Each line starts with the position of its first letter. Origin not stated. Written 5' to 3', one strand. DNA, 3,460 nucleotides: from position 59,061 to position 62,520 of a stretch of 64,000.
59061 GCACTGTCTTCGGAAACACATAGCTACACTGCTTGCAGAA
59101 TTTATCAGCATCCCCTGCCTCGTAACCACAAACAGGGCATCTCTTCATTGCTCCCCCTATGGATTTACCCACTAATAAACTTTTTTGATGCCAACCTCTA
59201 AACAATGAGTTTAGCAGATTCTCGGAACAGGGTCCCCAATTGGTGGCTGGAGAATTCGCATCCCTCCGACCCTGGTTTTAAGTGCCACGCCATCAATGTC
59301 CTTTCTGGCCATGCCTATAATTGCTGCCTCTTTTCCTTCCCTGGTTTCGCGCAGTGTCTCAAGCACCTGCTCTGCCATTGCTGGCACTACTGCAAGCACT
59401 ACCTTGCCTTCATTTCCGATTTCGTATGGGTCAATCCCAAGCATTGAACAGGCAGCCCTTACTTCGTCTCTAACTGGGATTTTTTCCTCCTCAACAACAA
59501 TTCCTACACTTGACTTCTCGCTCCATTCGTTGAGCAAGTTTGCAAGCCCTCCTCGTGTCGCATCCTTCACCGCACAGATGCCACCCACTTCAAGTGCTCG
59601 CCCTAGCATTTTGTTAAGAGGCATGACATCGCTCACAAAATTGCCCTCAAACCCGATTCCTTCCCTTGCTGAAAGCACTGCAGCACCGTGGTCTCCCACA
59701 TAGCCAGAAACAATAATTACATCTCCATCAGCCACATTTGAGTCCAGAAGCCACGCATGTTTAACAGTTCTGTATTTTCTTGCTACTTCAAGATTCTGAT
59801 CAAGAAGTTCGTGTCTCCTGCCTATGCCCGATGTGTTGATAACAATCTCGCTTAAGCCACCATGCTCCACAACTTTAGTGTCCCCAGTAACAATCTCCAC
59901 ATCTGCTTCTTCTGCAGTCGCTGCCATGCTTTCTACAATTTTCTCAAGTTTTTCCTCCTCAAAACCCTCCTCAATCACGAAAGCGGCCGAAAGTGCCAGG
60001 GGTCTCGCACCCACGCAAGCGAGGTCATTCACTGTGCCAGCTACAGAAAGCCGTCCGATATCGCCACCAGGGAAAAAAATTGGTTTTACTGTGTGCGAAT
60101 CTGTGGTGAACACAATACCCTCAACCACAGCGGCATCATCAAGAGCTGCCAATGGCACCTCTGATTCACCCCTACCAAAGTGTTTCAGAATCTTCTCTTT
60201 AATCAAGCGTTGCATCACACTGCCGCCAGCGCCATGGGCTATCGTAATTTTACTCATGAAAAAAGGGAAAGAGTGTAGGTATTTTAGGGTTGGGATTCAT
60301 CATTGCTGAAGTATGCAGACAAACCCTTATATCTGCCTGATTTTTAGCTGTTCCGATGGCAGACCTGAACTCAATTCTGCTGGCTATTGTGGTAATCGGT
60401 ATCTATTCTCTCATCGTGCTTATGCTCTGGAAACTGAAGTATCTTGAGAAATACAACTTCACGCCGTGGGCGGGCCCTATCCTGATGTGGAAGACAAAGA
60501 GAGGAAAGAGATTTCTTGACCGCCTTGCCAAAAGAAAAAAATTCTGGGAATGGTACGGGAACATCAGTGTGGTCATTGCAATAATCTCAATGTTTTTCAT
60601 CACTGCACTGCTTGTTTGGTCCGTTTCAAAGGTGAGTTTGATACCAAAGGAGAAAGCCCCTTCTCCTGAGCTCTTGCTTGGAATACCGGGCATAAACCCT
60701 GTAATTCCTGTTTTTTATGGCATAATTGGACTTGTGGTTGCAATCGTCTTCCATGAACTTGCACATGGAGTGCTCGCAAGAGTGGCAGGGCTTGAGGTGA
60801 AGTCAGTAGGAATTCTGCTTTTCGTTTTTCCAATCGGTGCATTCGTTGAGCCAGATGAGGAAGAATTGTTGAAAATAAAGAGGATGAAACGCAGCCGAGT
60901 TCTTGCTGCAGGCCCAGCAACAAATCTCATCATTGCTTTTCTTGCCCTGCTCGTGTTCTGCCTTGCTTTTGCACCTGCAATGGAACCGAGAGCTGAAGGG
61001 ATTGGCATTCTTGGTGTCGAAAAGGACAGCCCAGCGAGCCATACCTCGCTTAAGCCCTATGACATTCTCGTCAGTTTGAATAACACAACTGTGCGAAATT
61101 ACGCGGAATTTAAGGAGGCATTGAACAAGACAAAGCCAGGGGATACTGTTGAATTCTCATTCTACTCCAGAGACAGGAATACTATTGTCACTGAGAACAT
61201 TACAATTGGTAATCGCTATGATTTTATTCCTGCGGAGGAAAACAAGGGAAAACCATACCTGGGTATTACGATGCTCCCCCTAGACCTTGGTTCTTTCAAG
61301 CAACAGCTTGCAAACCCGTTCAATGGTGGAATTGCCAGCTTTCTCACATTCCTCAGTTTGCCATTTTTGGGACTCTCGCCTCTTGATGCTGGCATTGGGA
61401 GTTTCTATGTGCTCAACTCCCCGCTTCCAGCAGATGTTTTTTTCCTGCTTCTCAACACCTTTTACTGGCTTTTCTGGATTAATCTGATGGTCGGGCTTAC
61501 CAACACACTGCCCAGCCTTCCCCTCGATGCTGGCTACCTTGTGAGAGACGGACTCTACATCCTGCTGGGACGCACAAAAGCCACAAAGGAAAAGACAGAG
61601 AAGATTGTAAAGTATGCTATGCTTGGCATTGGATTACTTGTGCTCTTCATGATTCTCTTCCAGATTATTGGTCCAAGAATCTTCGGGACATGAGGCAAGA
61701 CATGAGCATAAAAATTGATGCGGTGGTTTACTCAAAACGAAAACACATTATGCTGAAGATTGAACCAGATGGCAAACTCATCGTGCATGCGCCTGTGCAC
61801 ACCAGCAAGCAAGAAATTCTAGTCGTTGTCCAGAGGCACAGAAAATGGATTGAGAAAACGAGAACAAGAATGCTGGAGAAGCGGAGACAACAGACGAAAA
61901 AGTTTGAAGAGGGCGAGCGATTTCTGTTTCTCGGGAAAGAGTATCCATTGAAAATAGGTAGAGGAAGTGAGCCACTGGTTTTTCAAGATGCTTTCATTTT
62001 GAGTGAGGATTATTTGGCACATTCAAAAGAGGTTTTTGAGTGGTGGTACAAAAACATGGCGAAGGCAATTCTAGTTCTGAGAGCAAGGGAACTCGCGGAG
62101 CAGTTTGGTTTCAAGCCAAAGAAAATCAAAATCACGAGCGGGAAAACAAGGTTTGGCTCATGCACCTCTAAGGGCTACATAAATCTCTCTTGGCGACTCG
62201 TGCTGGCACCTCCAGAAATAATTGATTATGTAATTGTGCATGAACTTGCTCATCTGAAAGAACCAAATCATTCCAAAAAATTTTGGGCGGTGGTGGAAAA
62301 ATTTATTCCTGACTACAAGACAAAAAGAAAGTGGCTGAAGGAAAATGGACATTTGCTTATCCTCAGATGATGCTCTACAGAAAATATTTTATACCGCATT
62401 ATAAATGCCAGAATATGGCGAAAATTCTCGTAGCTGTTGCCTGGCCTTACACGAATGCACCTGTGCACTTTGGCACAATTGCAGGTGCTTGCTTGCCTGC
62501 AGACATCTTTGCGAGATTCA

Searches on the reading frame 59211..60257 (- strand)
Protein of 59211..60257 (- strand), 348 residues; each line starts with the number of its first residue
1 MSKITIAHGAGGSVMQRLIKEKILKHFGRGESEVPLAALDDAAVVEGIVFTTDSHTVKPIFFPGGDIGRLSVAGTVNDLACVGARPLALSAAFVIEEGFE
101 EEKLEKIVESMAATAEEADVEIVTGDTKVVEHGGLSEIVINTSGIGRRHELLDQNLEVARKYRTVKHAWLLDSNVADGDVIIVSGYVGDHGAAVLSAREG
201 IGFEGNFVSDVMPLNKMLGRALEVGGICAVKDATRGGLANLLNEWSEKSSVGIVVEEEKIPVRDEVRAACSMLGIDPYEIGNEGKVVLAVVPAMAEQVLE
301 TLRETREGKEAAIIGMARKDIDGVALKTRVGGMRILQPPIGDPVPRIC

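Call 14: search_protein_families(library=pfam, proteins=[window:59211-60257:-], max_evalue=0.001)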
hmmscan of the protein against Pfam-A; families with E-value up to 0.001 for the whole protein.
window:59211-60257:- (348 aa): 2 families
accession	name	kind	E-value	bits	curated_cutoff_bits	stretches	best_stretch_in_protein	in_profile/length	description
PF00586.29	AIRS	-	3.7e-26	92.2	24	1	40-147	2-111/112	AIR synthase related protein, N-terminal domain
PF02769.27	AIRS_C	-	3.2e-25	89.6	23.1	1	177-317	2-145/156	AIR synthase related protein, C-terminal domain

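Call 50: search_protein_families(library=ncbifam, proteins=[window:59211-60257:-], max_evalue=10)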
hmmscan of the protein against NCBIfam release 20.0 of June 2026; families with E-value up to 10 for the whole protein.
window:59211-60257:- (348 aa): 14 families
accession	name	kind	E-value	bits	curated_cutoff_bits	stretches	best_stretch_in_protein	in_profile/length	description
TIGR02124.1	hypE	equivalog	1.7e-113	379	251.6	1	3-348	1-332/332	hydrogenase expression/formation protein HypE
NF004353.0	PRK05731.2-2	equivalog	1.4e-20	73.6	301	1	64-283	51-252/311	thiamine-phosphate kinase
TIGR01379.1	thiL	equivalog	1.3e-19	70.4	184.15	1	28-300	13-279/320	thiamine-phosphate kinase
NF004351.0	PRK05731.1-4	equivalog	1e-13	51.1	324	1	32-280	31-267/321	thiamine-phosphate kinase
TIGR00476.1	selD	equivalog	1.9e-09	37.2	125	2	15-127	20-137/311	selenide, water dikinase SelD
TIGR00878.1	purM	equivalog_domain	8.4e-07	28.5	236.35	1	67-129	77-138/332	phosphoribosylformylglycinamidine cyclo-ligase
TIGR01736.1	FGAM_synth_II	equivalog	1.9e-06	26.5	525.75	2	220-273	240-293/718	phosphoribosylformylglycinamidine synthase subunit PurL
NF004350.0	PRK05731.1-1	equivalog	4.6e-06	25.7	441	2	65-128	62-124/325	thiamine-phosphate kinase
NF002290.1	PRK01213.1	equivalog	0.00019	19.7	648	2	222-273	241-292/723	phosphoribosylformylglycinamidine synthase subunit PurL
NF004354.0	PRK05731.2-3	equivalog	0.0006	19.3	204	1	40-129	18-111/273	thiamine-phosphate kinase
TIGR04049.1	AIR_rel_sll0787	hypoth_equivalog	0.00072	18.7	321.3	1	71-132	79-137/318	sll0787 family AIR synthase-like protein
TIGR04050.1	MSMEG_0567_Cter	hypoth_equivalog_domain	0.0023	17.4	312.2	1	69-131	65-124/296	MSMEG_0567/sll0787 family protein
TIGR01735.1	FGAM_synt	equivalog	0.066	10.6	1123.05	1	226-320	495-582/1307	phosphoribosylformylglycinamidine synthase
NF003672.0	PRK05297.1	equivalog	0.16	9.3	783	1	226-320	492-579/1290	phosphoribosylformylglycinamidine synthase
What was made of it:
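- Tried and rejected: It was not pursued, because hypE (59211-60257) lies between them and nothing else supports the link (calls 14, 50).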

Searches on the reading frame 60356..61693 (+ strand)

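Call 14: search_protein_families(library=pfam, proteins=[window:60356-61693:+], max_evalue=0.001)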
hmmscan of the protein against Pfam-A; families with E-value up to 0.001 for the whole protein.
window:60356-61693:+ (445 aa): 2 families
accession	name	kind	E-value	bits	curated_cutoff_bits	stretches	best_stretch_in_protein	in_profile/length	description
PF02163.28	Peptidase_M50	-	2.3e-29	102.8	27.2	1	121-428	1-220/221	Peptidase family M50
PF13180.12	PDZ_2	-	1.5e-10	41.6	27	1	210-271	8-69/80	PDZ domain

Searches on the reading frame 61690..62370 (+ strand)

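Call 14: search_protein_families(library=pfam, proteins=[window:61690-62370:+], max_evalue=0.001)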
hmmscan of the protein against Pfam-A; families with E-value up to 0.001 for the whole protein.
window:61690-62370:+ (226 aa): 1 family
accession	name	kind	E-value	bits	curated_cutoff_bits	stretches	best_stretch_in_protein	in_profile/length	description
PF01863.23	YgjP-like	-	1e-62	212.3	26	1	18-219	1-207/207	YgjP-like, metallopeptidase domain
